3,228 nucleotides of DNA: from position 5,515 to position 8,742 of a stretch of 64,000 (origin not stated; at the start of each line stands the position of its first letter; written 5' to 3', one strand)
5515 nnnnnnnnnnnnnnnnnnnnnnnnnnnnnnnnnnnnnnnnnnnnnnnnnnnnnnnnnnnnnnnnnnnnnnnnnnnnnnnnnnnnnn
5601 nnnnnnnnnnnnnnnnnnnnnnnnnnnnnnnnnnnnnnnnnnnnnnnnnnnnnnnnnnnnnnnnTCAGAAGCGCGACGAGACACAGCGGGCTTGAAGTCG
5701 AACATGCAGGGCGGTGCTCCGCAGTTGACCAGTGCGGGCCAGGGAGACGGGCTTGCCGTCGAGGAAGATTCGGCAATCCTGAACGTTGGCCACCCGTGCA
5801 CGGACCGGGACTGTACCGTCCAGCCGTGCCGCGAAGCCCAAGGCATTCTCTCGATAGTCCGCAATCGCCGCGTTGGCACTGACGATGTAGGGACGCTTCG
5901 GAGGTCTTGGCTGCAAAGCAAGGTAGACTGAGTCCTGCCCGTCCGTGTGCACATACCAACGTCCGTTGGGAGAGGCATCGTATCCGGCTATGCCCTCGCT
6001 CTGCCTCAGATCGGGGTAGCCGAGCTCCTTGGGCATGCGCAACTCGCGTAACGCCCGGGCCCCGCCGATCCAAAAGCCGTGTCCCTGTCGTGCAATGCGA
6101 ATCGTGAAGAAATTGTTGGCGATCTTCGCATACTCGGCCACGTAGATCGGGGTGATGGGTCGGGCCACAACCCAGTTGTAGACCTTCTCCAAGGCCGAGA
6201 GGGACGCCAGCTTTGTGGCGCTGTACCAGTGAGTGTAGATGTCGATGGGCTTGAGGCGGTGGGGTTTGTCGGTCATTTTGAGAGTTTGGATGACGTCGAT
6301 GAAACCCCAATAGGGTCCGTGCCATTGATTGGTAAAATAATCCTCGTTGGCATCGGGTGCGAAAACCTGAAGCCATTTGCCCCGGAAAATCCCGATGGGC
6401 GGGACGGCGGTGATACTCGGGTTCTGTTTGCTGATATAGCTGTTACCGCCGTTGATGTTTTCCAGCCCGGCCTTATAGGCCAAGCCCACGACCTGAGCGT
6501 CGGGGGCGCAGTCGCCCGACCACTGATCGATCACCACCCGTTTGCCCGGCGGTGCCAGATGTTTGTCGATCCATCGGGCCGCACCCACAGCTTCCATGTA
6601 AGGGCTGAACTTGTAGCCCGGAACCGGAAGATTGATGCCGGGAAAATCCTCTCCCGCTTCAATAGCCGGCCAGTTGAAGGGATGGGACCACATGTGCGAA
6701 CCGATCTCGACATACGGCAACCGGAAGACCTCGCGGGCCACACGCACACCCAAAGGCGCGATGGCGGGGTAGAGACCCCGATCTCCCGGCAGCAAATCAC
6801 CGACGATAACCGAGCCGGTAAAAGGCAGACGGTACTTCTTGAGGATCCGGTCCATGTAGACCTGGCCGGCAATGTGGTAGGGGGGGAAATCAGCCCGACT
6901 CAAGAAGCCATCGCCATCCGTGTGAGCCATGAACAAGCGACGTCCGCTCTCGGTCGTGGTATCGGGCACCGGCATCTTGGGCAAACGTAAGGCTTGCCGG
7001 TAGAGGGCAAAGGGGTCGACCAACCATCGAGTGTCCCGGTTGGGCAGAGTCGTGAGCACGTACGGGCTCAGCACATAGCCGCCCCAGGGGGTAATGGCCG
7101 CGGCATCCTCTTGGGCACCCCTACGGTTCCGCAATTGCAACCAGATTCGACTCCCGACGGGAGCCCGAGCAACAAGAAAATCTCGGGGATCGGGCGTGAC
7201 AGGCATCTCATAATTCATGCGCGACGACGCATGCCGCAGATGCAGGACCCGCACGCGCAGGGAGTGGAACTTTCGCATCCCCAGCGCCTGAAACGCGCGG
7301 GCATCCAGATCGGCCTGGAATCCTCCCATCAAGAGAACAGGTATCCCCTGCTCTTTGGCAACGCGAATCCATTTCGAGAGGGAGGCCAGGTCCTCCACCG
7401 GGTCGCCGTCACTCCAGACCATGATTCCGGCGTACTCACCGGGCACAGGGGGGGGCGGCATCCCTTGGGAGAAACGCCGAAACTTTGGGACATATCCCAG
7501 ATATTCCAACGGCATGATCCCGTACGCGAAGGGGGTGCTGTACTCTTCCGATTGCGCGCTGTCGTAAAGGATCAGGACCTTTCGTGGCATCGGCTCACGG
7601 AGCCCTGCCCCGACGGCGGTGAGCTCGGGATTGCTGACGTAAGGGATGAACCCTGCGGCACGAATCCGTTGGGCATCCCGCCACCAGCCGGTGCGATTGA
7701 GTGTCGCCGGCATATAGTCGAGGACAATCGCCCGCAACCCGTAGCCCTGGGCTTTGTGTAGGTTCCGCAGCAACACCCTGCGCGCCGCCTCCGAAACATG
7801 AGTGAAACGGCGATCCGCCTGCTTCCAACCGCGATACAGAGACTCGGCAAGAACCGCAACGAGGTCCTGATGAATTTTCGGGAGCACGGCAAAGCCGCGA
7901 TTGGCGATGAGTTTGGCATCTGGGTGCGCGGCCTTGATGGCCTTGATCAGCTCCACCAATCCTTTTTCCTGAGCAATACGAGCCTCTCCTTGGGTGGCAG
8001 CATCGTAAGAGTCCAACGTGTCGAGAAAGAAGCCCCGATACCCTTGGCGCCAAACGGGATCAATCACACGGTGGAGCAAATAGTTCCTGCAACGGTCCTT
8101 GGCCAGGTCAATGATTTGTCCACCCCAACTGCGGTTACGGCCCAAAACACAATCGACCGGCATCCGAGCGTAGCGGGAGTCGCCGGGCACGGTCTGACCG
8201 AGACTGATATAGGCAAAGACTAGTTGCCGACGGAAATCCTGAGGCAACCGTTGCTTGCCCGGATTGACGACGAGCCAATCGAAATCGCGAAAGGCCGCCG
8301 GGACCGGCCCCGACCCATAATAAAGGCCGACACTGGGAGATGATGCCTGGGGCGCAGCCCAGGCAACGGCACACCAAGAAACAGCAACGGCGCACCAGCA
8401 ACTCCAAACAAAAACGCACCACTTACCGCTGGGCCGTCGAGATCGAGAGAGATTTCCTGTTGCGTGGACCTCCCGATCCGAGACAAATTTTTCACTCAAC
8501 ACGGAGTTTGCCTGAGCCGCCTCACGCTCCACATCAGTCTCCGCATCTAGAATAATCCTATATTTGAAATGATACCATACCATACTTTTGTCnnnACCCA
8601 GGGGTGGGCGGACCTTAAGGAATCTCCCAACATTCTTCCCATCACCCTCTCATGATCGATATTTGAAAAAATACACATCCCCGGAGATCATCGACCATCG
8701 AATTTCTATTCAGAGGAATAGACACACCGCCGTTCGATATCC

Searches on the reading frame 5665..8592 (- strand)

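Call 60: search_protein_families(library=pfam, proteins=[window:5665-8592:-], max_evalue=0.00001)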
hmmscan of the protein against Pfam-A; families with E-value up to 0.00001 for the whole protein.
window:5665-8592:- (975 aa): 1 family
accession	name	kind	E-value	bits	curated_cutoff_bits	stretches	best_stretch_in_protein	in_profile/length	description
PF03537.19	Glyco_hydro_114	-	1.8e-13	50.7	27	1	123-324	40-227/231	Glycoside-hydrolase family GH114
